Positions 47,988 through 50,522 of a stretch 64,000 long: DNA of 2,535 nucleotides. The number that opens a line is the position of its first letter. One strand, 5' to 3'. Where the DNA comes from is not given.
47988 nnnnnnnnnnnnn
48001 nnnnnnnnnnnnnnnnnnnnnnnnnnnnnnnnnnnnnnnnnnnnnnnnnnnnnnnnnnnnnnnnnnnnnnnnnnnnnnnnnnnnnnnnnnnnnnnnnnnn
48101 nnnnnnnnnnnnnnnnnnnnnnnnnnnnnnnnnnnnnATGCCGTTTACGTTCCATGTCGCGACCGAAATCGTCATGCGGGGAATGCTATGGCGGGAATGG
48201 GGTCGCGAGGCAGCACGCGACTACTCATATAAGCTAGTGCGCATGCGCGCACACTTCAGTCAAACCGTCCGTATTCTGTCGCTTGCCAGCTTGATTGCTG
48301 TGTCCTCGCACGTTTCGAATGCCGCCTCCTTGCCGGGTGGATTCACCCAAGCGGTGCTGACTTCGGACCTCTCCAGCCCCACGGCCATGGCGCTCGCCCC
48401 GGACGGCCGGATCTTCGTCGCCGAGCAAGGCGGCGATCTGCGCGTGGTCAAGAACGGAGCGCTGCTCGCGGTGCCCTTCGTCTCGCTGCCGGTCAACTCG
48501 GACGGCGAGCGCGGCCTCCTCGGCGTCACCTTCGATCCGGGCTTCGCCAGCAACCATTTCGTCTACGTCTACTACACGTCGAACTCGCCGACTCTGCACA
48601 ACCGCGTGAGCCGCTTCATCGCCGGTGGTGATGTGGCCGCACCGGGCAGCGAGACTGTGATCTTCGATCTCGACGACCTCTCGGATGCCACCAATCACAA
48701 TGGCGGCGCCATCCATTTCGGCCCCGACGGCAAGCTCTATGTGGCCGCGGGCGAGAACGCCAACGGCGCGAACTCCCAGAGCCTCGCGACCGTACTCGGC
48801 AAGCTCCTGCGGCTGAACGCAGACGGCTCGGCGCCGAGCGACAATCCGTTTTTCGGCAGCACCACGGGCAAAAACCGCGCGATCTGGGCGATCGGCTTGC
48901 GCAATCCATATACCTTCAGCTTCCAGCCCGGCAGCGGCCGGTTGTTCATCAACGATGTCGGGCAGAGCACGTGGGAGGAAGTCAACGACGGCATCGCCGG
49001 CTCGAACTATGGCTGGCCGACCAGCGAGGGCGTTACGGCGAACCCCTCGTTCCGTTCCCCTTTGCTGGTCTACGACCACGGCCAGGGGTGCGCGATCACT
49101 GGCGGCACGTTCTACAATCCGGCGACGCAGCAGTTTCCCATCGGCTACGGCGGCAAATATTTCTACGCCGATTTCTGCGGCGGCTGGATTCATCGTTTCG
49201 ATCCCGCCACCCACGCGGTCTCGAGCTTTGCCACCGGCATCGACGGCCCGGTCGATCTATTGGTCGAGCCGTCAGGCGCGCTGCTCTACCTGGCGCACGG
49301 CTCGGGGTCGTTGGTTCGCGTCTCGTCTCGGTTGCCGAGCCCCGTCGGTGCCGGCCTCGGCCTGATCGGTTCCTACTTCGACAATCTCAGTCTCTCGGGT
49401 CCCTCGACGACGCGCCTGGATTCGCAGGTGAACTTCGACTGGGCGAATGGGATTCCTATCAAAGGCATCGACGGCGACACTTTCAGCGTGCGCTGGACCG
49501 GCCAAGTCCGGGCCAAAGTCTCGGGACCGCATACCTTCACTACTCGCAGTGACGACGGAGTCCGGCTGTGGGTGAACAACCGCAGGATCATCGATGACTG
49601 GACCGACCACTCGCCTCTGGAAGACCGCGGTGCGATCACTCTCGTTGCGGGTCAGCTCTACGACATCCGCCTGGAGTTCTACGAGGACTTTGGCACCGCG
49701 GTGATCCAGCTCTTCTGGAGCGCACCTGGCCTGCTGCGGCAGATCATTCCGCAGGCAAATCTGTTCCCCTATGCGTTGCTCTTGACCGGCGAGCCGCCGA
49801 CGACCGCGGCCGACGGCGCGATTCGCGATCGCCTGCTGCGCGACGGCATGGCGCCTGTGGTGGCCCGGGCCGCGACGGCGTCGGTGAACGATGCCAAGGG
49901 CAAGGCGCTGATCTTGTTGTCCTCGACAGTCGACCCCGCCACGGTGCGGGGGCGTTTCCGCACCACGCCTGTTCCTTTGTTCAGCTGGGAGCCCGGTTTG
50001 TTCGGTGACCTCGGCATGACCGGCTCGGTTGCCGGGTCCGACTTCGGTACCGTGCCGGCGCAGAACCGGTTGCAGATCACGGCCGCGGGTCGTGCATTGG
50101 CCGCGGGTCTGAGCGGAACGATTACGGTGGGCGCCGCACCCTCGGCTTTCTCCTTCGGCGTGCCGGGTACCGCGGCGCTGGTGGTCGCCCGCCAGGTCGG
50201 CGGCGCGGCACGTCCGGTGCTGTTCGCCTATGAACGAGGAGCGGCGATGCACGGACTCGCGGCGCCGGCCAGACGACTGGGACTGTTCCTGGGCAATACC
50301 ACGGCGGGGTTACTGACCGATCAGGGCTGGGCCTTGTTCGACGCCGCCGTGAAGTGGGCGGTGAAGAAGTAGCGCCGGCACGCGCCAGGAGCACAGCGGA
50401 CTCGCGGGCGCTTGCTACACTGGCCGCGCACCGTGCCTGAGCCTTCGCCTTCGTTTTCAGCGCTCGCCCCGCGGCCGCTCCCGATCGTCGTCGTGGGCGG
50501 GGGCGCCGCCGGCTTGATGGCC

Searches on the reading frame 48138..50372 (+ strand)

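Call 72: search_protein_families(library=pfam, proteins=[window:48138-50372:+], max_evalue=0.00001)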
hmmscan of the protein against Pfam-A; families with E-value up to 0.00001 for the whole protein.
window:48138-50372:+ (744 aa): 2 families
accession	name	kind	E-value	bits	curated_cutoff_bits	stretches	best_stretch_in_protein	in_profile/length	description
PF07995.17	GSDH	-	2.7e-54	185.1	25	1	78-357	1-289/332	Glucose / Sorbosone dehydrogenase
PF07691.17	PA14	-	2.3e-28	99.3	24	1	408-531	4-137/147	PA14 domain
